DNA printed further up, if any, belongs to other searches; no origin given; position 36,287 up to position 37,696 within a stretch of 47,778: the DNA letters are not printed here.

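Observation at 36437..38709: Methyltransferase translationally coupled to a DUF262/HNH nuclease: candidate non-canonical restriction or defence module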

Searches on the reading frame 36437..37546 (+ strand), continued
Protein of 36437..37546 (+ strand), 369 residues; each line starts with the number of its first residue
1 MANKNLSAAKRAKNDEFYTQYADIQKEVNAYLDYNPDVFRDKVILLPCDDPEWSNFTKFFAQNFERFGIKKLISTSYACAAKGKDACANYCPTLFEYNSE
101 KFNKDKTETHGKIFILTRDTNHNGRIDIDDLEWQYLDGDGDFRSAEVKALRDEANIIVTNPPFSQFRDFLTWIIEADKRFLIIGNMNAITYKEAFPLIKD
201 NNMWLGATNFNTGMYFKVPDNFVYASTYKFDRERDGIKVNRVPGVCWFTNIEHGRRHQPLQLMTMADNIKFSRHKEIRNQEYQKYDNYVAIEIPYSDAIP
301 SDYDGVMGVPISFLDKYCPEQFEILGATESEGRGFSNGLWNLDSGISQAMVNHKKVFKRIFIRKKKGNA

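Call 66: get_annotated_region(hit=H72, flank=3000)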
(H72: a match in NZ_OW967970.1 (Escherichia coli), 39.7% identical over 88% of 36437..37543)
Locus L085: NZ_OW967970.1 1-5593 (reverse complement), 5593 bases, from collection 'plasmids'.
description: Escherichia coli isolate 648 plasmid P4, complete sequence
organism: Escherichia coli (NCBI taxid 562)
taxonomy: Bacteria; Pseudomonadota; Gammaproteobacteria; Enterobacterales; Enterobacteriaceae; Escherichia; Escherichia coli
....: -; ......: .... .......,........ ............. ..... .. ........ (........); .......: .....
typing (MOB-suite, as given by PLSDB): mobilizable; replicon rep_cluster_2350; relaxase MOBP,MOBP
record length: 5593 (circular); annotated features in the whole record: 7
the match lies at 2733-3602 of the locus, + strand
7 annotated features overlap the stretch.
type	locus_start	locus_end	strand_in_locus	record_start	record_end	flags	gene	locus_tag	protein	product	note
CDS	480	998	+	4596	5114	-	-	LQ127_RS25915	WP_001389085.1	MbeB family mobilization protein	-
CDS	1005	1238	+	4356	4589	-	-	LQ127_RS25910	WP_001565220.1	MbeD family mobilization/exclusion protein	-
CDS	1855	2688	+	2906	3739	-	-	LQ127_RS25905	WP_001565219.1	type-2 restriction enzyme EcoRI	-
CDS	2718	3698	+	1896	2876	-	-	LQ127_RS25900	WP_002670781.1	adenine-specific methyltransferase EcoRI family protein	-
CDS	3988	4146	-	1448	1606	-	-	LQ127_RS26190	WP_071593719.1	replication initiation protein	-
CDS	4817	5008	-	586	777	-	-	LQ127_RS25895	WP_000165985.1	Rop family plasmid primer RNA-binding protein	-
CDS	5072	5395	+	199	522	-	-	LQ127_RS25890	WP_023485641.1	MobC family plasmid mobilization relaxosome protein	-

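Call 67: get_annotated_region(hit=H79, flank=3000)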
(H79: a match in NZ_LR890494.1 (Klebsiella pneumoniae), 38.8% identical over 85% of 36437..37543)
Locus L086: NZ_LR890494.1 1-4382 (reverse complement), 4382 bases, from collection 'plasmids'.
description: Klebsiella pneumoniae strain INF018 isolate INF018 plasmid 2, complete sequence
organism: Klebsiella pneumoniae (NCBI taxid 573)
taxonomy: Bacteria; Pseudomonadota; Gammaproteobacteria; Enterobacterales; Enterobacteriaceae; Klebsiella; Klebsiella pneumoniae
host: -; source: Homo sapiens,urine; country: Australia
typing (MOB-suite, as given by PLSDB): mobilizable; replicon rep_cluster_2335,rep_cluster_2358; relaxase MOBP,MOBP
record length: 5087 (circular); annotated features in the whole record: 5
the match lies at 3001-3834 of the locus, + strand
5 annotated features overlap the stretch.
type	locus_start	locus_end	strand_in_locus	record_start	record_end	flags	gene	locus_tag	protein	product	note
CDS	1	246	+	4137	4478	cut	-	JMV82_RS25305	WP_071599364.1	MobC family plasmid mobilization relaxosome protein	-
CDS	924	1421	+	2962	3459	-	-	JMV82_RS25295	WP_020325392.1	MbeB family mobilization protein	-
CDS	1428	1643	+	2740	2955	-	-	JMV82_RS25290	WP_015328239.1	MbeD family mobilization/exclusion protein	-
CDS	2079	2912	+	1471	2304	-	-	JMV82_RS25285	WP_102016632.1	EcoRI family type II restriction endonuclease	GO:0009307 - DNA restriction-modification system [Evidence IEA]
CDS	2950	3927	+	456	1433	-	-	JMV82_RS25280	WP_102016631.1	adenine-specific methyltransferase EcoRI family protein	-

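Call 68: get_annotated_region(hit=H68, flank=3000)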
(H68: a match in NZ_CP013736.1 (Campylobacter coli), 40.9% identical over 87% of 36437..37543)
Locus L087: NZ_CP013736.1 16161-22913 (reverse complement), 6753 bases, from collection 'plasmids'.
description: Campylobacter coli strain OR12 plasmid pOR12CC42, complete sequence
organism: Campylobacter coli (NCBI taxid 195)
taxonomy: Bacteria; Campylobacterota; Epsilonproteobacteria; Campylobacterales; Campylobacteraceae; Campylobacter; Campylobacter coli
host: -; source: organic chicken farm; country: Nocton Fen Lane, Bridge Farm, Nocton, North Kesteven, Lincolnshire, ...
typing (MOB-suite, as given by PLSDB): conjugative; relaxase MOBP; mating-pair formation MPF_T
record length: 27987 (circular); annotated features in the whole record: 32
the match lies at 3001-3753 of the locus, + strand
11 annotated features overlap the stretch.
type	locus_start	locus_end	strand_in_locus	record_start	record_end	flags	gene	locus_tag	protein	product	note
CDS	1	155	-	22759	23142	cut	-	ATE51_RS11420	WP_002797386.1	DNA transfer protein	-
CDS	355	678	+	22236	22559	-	-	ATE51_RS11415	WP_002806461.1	hypothetical protein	-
CDS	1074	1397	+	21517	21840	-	-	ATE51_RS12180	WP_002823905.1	hypothetical protein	-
CDS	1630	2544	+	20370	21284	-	-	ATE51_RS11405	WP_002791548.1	hypothetical protein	-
CDS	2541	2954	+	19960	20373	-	-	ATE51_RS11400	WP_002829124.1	type II toxin-antitoxin system VapC family toxin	-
CDS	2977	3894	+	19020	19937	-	-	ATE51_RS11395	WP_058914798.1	adenine-specific methyltransferase EcoRI family protein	-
CDS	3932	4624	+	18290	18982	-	-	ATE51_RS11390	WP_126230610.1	hypothetical protein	-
CDS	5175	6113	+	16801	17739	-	trbB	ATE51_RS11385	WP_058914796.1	P-type conjugative transfer ATPase TrbB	-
CDS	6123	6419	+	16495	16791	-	-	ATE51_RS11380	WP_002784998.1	TrbC/VirB2 family protein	-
CDS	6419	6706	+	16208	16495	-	trbD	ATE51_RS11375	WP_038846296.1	conjugal transfer protein TrbD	-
CDS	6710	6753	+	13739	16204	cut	-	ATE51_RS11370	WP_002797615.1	conjugal transfer protein TrbE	-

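Call 69: get_annotated_region(hit=H65, flank=3000)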
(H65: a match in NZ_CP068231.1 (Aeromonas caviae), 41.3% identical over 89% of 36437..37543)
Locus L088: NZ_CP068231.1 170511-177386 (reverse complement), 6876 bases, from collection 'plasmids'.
description: Aeromonas caviae strain Aero21 plasmid p1
organism: Aeromonas caviae (NCBI taxid 648)
taxonomy: Bacteria; Pseudomonadota; Gammaproteobacteria; Aeromonadales; Aeromonadaceae; Aeromonas; Aeromonas caviae
host: -; source: combined sewer; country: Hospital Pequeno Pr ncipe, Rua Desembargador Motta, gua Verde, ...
typing (MOB-suite, as given by PLSDB): conjugative; replicon IncP,rep_cluster_2037; relaxase MOBH,MOBP; mating-pair formation MPF_T
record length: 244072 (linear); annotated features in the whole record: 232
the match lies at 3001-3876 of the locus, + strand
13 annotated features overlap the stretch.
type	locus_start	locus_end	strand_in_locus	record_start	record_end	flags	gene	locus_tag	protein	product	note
CDS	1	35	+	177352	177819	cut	-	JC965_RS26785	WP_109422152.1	hypothetical protein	-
CDS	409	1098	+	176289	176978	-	-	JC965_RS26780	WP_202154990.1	site-specific integrase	GO:0015074 - DNA integration [Evidence IEA]; GO:0006310 - DNA recombination [Evidence IEA]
CDS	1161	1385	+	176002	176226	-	-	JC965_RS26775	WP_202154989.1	hypothetical protein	-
CDS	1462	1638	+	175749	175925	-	-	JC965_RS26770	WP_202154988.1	hypothetical protein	-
CDS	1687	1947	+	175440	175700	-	-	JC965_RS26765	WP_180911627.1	hypothetical protein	-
CDS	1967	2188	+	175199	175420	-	-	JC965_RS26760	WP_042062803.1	DUF551 domain-containing protein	-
CDS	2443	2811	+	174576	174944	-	-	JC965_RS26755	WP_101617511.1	hypothetical protein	-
CDS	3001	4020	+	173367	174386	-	-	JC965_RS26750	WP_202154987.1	adenine-specific methyltransferase EcoRI family protein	-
CDS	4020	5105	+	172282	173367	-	-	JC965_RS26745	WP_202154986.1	DUF262 domain-containing protein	-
CDS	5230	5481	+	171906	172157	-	-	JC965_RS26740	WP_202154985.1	hypothetical protein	-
CDS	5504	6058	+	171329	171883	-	-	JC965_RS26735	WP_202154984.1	3'-5' exonuclease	-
CDS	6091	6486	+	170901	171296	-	-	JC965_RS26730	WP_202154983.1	hypothetical protein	-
CDS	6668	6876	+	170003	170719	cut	-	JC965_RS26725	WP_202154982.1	phospholipase D family protein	-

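Call 85: fold_search(model_id=the predicted structure, library=pdb)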
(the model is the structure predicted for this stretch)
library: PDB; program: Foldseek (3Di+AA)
matches with E <= 10: 642; with E <= 0.001: 0
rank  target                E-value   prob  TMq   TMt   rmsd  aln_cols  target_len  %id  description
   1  6o96_K                8.8e-02  0.30  0.13  0.15  13.9       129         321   12  Dot1L bound to the H2BK120 Ubiquitinated nucleosome (released 2019-04-24)
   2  8ajv_AAA              9.3e-02  0.44  0.22  0.18  15.5       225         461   12  Crystal structure of the Q65N mutant of S-adenosyl-L-homocysteine hydrolase from Pseudomonas aeruginosa crystallized (released 2023-08-16)
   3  1wy7_D                9.9e-02  0.57  0.26  0.42  10.1       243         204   14  crystal structure of a putative RNA methyltransferase PH1948 from Pyrococcus horikoshii (released 2005-12-13)
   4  2xtb                  1.1e-01  0.16  0.17  0.18  11.0       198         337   11  Crystal Structure of Trypanosoma brucei rhodesiense Adenosine Kinase Complexed with Activator (released 2011-06-29)
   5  4n09_D                1.2e-01  0.13  0.15  0.16  11.5       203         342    8  Structure of Trypanosoma brucei brucei adenosine kinase in complex with adenosine and AMPPNP (released 2014-01-15)
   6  1wy7_B                1.4e-01  0.47  0.26  0.42  11.3       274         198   14  crystal structure of a putative RNA methyltransferase PH1948 from Pyrococcus horikoshii (released 2005-12-13)
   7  8ajs_AAA              1.4e-01  0.38  0.22  0.18  15.5       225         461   12  Crystal structure of the F324A mutant of S-adenosyl-L-homocysteine hydrolase from Pseudomonas aeruginosa cocrystalli (released 2023-08-16)
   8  4n09_A                2.1e-01  0.11  0.15  0.16  11.6       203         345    8  Structure of Trypanosoma brucei brucei adenosine kinase in complex with adenosine and AMPPNP (released 2014-01-15)
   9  5drt_A                3.0e-01  0.25  0.16  0.18   7.3       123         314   13  Crystal structure of Dot1L in complex with inhibitor CPD2 [2-(2-(5-((2-chlorophenoxy)methyl)-1H-tetrazol-1-yl)acetyl)- (released 2016-06-15)
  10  8aju_AAA              3.2e-01  0.25  0.22  0.18  16.4       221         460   10  Crystal structure of the Q65A mutant of S-adenosyl-L-homocysteine hydrolase from Pseudomonas aeruginosa cocrystalliz (released 2023-08-16)
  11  5drt_B                3.4e-01  0.25  0.16  0.19   7.0       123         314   12  Crystal structure of Dot1L in complex with inhibitor CPD2 [2-(2-(5-((2-chlorophenoxy)methyl)-1H-tetrazol-1-yl)acetyl)- (released 2016-06-15)
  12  4n08                  4.1e-01  0.10  0.17  0.18  11.4       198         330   11  Structure of Trypanosoma brucei brucei adenosine kinase (apo) (released 2014-01-15)
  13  8cfu_A                4.4e-01  0.21  0.22  0.18  15.7       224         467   11  Crystal structure of S-adenosyl-L-homocysteine hydrolase from P. aeruginosa in complex with F2X-Entry library fragment (released 2024-02-21)
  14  2p5s_B                4.7e-01  0.23  0.17  0.35  11.1       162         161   11  RAB domain of human RASEF in complex with GDP (released 2007-03-27)
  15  7vvw_B                5.3e-01  0.20  0.25  0.34  11.3       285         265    9  MmtN-SAM complex (released 2022-04-20)
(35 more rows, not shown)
